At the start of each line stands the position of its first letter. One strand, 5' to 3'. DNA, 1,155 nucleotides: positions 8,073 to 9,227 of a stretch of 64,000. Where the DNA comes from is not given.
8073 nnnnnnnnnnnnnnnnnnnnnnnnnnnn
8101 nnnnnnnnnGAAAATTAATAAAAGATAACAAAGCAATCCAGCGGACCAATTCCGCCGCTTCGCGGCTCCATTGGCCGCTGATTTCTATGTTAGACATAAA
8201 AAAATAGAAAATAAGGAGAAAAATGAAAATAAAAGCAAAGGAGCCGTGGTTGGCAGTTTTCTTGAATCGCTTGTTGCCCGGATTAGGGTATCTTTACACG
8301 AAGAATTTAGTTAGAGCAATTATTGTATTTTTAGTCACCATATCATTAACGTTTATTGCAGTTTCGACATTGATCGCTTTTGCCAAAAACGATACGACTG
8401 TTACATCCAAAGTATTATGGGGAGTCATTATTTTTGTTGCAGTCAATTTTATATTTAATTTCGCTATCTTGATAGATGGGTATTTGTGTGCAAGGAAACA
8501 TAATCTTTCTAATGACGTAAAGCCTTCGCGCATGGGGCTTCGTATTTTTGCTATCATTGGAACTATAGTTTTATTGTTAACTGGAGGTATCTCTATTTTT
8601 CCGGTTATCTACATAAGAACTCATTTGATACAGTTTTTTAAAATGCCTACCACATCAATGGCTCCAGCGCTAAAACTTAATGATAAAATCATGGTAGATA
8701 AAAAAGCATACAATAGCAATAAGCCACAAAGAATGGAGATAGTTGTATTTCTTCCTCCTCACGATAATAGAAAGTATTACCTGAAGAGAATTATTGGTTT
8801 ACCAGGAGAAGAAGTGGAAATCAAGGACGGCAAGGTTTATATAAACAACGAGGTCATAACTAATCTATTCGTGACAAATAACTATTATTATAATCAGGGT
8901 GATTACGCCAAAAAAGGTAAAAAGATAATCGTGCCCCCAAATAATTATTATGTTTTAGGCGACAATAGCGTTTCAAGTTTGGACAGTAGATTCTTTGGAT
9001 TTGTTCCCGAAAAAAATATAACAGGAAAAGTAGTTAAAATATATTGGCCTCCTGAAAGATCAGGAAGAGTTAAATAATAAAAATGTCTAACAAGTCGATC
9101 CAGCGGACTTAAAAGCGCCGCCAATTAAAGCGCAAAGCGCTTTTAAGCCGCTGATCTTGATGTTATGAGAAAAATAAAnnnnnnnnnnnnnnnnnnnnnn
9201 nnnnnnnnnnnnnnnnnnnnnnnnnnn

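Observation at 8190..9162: Cassette-borne signal peptidase I with an N-terminal polytopic membrane extension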

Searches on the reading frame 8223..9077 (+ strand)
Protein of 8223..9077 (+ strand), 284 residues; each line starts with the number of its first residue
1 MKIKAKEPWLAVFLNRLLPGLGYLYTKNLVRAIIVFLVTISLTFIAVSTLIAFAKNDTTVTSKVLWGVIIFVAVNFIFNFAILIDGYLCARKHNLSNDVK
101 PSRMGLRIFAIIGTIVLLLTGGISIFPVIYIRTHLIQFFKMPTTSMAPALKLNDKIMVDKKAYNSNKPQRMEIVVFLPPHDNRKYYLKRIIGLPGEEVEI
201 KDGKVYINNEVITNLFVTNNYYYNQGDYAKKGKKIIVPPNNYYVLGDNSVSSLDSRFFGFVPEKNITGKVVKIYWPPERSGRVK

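Call 3: search_protein_families(library=pfam, proteins=[window:8223-9077:+], max_evalue=0.1)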
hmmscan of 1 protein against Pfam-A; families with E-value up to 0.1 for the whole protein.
window:8223-9077:+ (284 aa): 2 families
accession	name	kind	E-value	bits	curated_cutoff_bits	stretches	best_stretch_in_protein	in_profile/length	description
PF10502.14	Peptidase_S26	-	5.8e-43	147.2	22.9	1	123-275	10-168/168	Signal peptidase, peptidase S26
PF20382.3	DUF6677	-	0.0057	17.7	24.3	1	11-45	2-35/116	Family of unknown function (DUF6677)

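Call 4: search_protein_families(library=ncbifam, proteins=[window:8223-9077:+], max_evalue=0.1)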
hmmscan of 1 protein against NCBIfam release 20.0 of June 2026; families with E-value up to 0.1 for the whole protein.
window:8223-9077:+ (284 aa): 7 families
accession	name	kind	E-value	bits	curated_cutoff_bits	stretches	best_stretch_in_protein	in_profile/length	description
TIGR02227.1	sigpep_I_bact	equivalog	1.9e-46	157.9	47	1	122-276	6-160/162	signal peptidase I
NF008114.0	PRK10861.1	equivalog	3.9e-24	85.6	277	2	219-274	248-301/324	signal peptidase I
TIGR02754.1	sod_Ni_protease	equivalog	2.7e-11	43.8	63.25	2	143-201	5-63/90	nickel-type superoxide dismutase maturation protease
TIGR02771.1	TraF_Ti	equivalog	3.5e-11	42.9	100.25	1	185-271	83-166/171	conjugative transfer signal peptidase TraF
NF010412.0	PRK13838.1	subfamily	5.1e-07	29.3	186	1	187-268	90-167/177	conjugal transfer pilin processing protease TraF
NF010459.0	PRK13884.1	subfamily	5.7e-06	25.9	156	1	182-273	84-175/178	conjugal transfer peptidase TraF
NF042915.1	MAB_1171c_fam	subfamily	0.0023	17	100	1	30-144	96-206/362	MAB_1171c family putative transporter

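Call 10: find_homologous_proteins(query=window:8223-9077:+, max_evalue=0.00001)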
Query window:8223-9077:+ (284 aa): 337 proteins with E <= 0.00001 among 1057 candidates; the best 120 are listed.
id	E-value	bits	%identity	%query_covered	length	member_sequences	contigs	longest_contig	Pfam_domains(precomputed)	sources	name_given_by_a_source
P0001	1.7e-183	627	100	100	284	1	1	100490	PF10502.15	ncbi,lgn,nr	ncbi:MAG: signal peptidase I [Candidatus Omnitrophica bacterium]|nr:signal peptidase I [Candidatus O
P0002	9.1e-120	418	63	100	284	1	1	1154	PF10502.15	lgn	-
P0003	4.4e-116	406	63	100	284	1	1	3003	PF10502.15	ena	-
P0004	2.0e-104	367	58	100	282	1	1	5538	PF10502.15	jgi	jgi:signal peptidase I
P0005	3.8e-81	291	48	99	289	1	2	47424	PF10502.15,PF20382.4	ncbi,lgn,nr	ncbi:MAG: signal peptidase I [Candidatus Omnitrophota bacterium]|nr:signal peptidase I [Candidatus O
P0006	1.7e-76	276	49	99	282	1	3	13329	PF10502.15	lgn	-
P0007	2.6e-61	226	39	99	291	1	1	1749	PF10502.15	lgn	-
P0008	4.8e-49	186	51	55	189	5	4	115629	PF10502.15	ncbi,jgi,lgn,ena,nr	ncbi:MAG: signal peptidase I [Candidatus Omnitrophota bacterium]|nr:MAG: signal peptidase I [Candida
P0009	2.1e-48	184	49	54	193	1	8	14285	PF10502.15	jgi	jgi:signal peptidase I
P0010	2.3e-48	183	34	99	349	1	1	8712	PF10502.15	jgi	jgi:signal peptidase I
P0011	5.0e-48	182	35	100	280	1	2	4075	PF10502.15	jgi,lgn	-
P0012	9.4e-47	178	35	100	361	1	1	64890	PF10502.15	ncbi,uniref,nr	ncbi:signal peptidase I [Vacuolonema iberomarrocanum]|uniref:signal peptidase I n=1 Tax=Vacuolonema 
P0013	1.0e-46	178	32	99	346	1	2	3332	PF10502.15,PF18935.6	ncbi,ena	-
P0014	2.5e-46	177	52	54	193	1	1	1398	PF10502.15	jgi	-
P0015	2.6e-46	177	49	55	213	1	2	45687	PF10502.15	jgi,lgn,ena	-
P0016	4.2e-46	176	49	55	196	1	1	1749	PF10502.15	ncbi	-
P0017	8.0e-46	175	35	99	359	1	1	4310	PF10502.15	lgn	-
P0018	2.7e-45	173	51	52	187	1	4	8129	PF10502.15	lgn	-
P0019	7.4e-45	172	32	100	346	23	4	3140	PF10502.15,PF20382.4,PF18935.6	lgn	-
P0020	1.2e-44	171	33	99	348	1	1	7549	PF10502.15,PF05154.22,PF18935.6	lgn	-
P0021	1.8e-44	171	35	99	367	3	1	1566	PF10502.15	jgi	jgi:signal peptidase I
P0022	2.2e-44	170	49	55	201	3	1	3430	PF10502.15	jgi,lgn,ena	-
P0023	2.2e-44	170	49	55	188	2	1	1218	PF10502.15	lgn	-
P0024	2.4e-44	170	47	58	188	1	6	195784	PF10502.15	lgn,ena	-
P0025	2.4e-44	170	50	54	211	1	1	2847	PF10502.15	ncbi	-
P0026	3.5e-44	170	32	100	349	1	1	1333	PF10502.15,PF18935.6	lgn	-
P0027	4.1e-44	169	50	55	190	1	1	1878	PF10502.15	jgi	jgi:signal peptidase I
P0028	8.2e-44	169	49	52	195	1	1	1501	PF10502.15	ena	-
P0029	1.2e-43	168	48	58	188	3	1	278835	PF10502.15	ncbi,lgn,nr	ncbi:MAG: signal peptidase I [Candidatus Omnitrophica bacterium]|nr:signal peptidase I [Candidatus O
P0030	2.1e-43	167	33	98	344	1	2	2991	PF10502.15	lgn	-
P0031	3.6e-43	166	34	98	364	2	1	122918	PF10502.15,PF18935.6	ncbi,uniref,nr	ncbi:signal peptidase I [Leptolyngbya sp. FACHB-321]|uniref:signal peptidase I n=1 Tax=Leptolyngbya 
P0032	7.2e-43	165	44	65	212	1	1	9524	PF10502.15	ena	-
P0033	1.0e-42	165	46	63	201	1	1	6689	PF10502.15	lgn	-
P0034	1.7e-42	164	31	99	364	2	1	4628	PF10502.15,PF20382.4,PF18935.6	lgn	-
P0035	2.3e-42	164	46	58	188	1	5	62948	PF10502.15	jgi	-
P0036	5.2e-42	163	34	100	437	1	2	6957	PF10502.15,PF20382.4,PF18935.6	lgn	-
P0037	5.7e-42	162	34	97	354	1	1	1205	PF10502.15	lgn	-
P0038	6.7e-42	162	43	68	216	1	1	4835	PF10502.15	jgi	jgi:signal peptidase I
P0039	7.0e-42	162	46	58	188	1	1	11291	PF10502.15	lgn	-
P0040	9.9e-42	162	43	67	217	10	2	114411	PF10502.15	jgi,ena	-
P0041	1.7e-41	161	32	99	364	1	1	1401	PF10502.15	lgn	-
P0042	2.9e-41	160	35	99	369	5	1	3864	PF10502.15,PF18935.6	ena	-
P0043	3.0e-41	160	46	55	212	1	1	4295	PF10502.15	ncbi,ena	-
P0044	3.0e-41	160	32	100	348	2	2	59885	PF10502.15,PF18935.6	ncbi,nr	ncbi:signal peptidase I [Coleofasciculus sp. LEGE 07092]|nr:signal peptidase I [Coleofasciculus sp. 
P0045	3.2e-41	160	32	99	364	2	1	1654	PF10502.15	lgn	-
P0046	3.3e-41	160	32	99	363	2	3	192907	PF10502.15,PF18935.6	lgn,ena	-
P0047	3.8e-41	160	47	54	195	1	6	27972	PF10502.15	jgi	-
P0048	4.8e-41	159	47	54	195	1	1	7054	PF10502.15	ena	-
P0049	8.1e-41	159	49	53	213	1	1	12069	PF10502.15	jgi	-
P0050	1.3e-40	158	42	69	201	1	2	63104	PF10502.15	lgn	-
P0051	1.8e-40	158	46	55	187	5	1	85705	PF10502.15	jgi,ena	-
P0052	2.5e-40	157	35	99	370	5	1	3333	PF10502.15,PF18935.6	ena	-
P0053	3.6e-40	157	32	99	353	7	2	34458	PF10502.15,PF18935.6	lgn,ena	-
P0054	3.9e-40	156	40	68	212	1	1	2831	PF10502.15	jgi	-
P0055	8.2e-40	155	28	100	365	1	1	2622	PF10502.15,PF18935.6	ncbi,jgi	jgi:signal peptidase I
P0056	8.8e-40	155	32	98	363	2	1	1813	PF10502.15,PF20382.4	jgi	jgi:signal peptidase I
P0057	9.3e-40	155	34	98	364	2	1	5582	PF10502.15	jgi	jgi:signal peptidase I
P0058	1.2e-39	155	32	100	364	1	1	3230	PF10502.15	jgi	jgi:signal peptidase I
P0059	1.6e-39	154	32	99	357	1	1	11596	PF10502.15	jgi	jgi:signal peptidase I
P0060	2.3e-39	154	32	99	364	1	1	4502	PF10502.15,PF20382.4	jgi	jgi:signal peptidase I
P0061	5.3e-39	153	45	55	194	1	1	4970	PF10502.15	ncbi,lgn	-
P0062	1.2e-38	152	34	99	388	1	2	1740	PF10502.15,PF20382.4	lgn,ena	-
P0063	7.8e-38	149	31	99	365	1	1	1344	PF10502.15,PF18935.6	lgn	-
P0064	8.5e-38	149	29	99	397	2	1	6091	PF10502.15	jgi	jgi:signal peptidase I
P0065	1.2e-37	148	32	99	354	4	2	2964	PF10502.15,PF20382.4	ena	-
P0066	1.6e-37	148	28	100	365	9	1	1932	PF10502.15,PF18935.6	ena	-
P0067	5.1e-37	146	42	55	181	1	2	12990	PF10502.15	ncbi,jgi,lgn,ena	-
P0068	4.4e-36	143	41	55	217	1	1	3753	PF10502.15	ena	-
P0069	4.6e-36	143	29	100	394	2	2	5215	PF10502.15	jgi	jgi:signal peptidase I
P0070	3.5e-35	140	31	98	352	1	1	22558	PF10502.15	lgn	-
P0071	3.9e-35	140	32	100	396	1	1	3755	PF10502.15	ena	-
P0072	4.2e-35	140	32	99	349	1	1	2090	PF10502.15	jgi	-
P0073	4.8e-35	140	30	96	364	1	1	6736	PF10502.15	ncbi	-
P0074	1.5e-34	138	31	99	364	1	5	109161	PF10502.15,PF18935.6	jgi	jgi:signal peptidase I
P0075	8.5e-34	136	31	100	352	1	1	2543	PF10502.15,PF20382.4,PF18935.6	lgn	-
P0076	4.3e-33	133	44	58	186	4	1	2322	PF10502.15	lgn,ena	-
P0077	2.7e-32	131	39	63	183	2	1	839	PF10502.15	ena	-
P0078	8.3e-32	129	30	100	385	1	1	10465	PF10502.15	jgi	jgi:signal peptidase I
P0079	6.2e-31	126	30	99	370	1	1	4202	PF00717.29,PF10502.15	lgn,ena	-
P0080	4.1e-29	120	36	62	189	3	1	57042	PF10502.15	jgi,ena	-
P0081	1.2e-28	119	45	54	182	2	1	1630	PF00717.29,PF10502.15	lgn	-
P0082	1.2e-28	119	42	54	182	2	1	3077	PF00717.29,PF10502.15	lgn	-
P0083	3.4e-28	117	45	54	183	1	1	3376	PF00717.29,PF10502.15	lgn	-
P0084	8.6e-28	116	40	60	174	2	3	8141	PF10502.15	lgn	-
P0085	9.6e-28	116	41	62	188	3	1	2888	PF10502.15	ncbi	-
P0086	1.1e-27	116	43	54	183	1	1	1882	PF00717.29,PF10502.15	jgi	-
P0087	1.9e-27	115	40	58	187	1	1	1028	PF10502.15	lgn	-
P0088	4.2e-27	114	40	54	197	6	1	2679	PF10502.15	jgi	-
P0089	1.9e-26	112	36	68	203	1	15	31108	PF00717.29,PF10502.15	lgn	-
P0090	3.2e-26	111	42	52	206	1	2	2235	PF00717.29,PF10502.15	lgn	-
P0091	3.7e-26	111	41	55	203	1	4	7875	PF10502.15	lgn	-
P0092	4.6e-26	110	45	49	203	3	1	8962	PF00717.29,PF10502.15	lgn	-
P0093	5.9e-26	110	42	51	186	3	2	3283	PF10502.15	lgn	-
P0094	6.2e-26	110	43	61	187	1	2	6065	PF00717.29,PF10502.15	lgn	-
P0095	9.3e-26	109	42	51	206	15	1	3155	PF10502.15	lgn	-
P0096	9.5e-26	109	43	52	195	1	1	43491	PF00717.29,PF10502.15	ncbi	-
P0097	9.8e-26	109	39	51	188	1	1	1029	PF10502.15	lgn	-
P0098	5.1e-25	107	42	51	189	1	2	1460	PF10502.15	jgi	jgi:signal peptidase I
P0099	5.3e-25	107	31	98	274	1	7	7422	PF10502.15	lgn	-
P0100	5.4e-25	107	41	54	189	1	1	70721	PF10502.15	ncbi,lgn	-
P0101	7.3e-25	106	38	58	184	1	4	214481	PF10502.15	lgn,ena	-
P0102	9.2e-25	106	40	52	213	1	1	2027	PF10502.15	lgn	-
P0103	1.2e-24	106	40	60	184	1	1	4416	PF00717.29,PF10502.15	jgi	jgi:signal peptidase I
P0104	1.6e-24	105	39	55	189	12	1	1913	PF00717.29,PF10502.15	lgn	-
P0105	2.8e-24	104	37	57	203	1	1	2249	PF10502.15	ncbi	-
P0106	3.6e-24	104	41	57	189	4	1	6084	PF00717.29,PF10502.15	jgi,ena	-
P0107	3.9e-24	104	41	57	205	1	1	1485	PF00717.29,PF10502.15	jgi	jgi:signal peptidase I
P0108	5.5e-24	103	37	59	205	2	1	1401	PF10502.15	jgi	jgi:signal peptidase I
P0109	5.6e-24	103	40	56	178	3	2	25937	PF10502.15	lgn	-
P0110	1.0e-23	103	42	52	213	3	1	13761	PF00717.29,PF10502.15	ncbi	-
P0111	2.4e-23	101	40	56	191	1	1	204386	PF10502.15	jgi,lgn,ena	-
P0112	2.8e-23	101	39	54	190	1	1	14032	PF10502.15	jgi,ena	-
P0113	3.0e-23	101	40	52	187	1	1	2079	PF00717.29,PF10502.15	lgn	-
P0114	6.1e-23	100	37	61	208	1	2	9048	PF00717.29,PF10502.15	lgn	-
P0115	1.1e-22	99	36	61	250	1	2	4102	PF10502.15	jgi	jgi:signal peptidase I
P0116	1.3e-22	99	39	54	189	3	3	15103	PF10502.15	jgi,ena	-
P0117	2.2e-22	98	30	73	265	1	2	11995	PF10502.15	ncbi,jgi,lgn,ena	jgi:signal peptidase I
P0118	2.2e-22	98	40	54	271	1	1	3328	PF10502.15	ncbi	-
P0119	2.8e-22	98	39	53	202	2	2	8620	PF10502.15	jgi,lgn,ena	-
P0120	3.7e-22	97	39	56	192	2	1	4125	PF10502.15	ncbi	-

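Call 12: find_encoding_contigs(protein=P0005, flank=10000, max_places=3)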
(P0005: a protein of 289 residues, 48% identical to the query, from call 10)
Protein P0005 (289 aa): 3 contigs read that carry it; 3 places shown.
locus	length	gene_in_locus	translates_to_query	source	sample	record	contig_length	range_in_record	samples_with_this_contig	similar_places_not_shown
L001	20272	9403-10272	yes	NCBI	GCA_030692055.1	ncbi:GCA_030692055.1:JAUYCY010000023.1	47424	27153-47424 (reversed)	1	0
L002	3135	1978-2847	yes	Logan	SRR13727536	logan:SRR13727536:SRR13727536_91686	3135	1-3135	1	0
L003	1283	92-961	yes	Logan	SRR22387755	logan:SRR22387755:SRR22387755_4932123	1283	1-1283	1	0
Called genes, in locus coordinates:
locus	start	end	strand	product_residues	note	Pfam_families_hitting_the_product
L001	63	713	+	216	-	-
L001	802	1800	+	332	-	-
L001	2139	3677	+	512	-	PF00501:AMP-binding, PF13193:AMP-binding_C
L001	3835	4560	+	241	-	PF01048:PNP_UDP_1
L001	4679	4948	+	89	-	PF11084:DUF2621 (weak)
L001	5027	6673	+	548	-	PF02558:ApbA, PF08546:ApbA_C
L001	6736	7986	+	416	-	PF00109:ketoacyl-synt, PF02801:Ketoacyl-synt_C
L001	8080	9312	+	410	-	PF00109:ketoacyl-synt, PF02801:Ketoacyl-synt_C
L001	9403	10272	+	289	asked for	PF20382:DUF6677 (weak), PF10502:Peptidase_S26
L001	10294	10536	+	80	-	PF00550:PP-binding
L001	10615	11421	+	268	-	PF04199:Cyclase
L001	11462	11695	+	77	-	PF10543:ORF6N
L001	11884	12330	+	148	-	PF10604:Polyketide_cyc2 (weak)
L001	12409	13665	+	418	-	PF00083:Sugar_tr, PF07690:MFS_1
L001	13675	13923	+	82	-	-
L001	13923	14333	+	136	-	-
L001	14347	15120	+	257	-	PF00106:adh_short, PF08659:KR, PF23441:SDR (weak), PF13561:adh_short_C2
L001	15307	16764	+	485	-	PF02310:B12-binding, PF04055:Radical_SAM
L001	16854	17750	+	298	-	PF04909:Amidohydro_2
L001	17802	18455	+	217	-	PF01797:Y1_Tnp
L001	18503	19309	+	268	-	PF01063:Aminotran_4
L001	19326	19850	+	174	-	-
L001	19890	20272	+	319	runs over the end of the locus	PF01008:IF-2B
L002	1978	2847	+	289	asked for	PF20382:DUF6677 (weak), PF10502:Peptidase_S26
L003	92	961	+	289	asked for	PF20382:DUF6677 (weak), PF10502:Peptidase_S26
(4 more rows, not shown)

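Call 13: find_encoding_contigs(protein=P0006, flank=10000, max_places=4)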
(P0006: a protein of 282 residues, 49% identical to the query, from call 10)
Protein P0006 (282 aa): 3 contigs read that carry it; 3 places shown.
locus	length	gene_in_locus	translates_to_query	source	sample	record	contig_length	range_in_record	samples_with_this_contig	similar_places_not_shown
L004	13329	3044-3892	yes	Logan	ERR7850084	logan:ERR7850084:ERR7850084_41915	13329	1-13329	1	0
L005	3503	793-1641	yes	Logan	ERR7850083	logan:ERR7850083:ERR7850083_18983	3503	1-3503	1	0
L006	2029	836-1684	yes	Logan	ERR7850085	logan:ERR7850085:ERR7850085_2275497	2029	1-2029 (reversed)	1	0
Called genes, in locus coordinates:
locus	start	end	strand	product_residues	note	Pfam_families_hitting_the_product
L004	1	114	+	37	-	?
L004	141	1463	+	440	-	-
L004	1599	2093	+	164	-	PF14512:TM1586_NiRdase, PF00881:Nitroreductase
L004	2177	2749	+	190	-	-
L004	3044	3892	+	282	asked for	PF10502:Peptidase_S26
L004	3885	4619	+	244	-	-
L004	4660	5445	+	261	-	PF05406:WGR, PF25191:DUF7832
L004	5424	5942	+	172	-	PF14137:DUF4304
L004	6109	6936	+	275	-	PF12797:Fer4_2 (faint), PF12838:Fer4_7, PF13187:Fer4_9, PF13237:Fer4_10, PF13484:Fer4_16 (faint), PF00037:Fer4 (weak), PF12837:Fer4_6 (weak), PF00881:Nitroreductase, +1 more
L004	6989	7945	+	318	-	PF00056:Ldh_1_N, PF02866:Ldh_1_C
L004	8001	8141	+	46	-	PF13310:Virulence_RhuM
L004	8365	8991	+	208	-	PF04343:DUF488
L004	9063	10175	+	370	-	-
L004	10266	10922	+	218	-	-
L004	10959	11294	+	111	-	-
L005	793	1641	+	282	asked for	PF10502:Peptidase_S26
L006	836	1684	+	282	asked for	PF10502:Peptidase_S26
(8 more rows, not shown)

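Call 14: find_encoding_contigs(protein=P0004, flank=10000, max_places=3)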
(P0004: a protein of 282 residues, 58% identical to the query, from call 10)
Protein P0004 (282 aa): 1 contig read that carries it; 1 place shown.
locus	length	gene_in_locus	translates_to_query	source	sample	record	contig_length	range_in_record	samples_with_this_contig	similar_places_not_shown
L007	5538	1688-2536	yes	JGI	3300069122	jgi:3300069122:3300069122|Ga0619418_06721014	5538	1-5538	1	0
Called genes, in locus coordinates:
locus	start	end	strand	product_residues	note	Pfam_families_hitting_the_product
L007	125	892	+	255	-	PF01582:TIR, PF13676:TIR_2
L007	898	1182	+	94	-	-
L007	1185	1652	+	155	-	-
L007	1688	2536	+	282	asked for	PF10502:Peptidase_S26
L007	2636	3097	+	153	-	PF20594:DUF6794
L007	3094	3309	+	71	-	-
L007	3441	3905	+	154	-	-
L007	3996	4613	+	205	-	-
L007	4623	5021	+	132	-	-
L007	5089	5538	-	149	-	?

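Call 15: find_encoding_contigs(protein=P0003, flank=10000, max_places=3)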
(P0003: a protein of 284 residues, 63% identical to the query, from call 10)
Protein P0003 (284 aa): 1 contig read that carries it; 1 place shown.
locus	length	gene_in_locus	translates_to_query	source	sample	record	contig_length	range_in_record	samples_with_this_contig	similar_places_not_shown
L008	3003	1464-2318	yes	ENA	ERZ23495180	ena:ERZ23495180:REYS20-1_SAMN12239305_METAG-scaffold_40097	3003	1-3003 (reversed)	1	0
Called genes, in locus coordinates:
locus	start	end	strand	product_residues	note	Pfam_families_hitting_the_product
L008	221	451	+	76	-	PF15919:HicB_lk_antitox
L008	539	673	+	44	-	-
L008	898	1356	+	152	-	-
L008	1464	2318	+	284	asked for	PF10502:Peptidase_S26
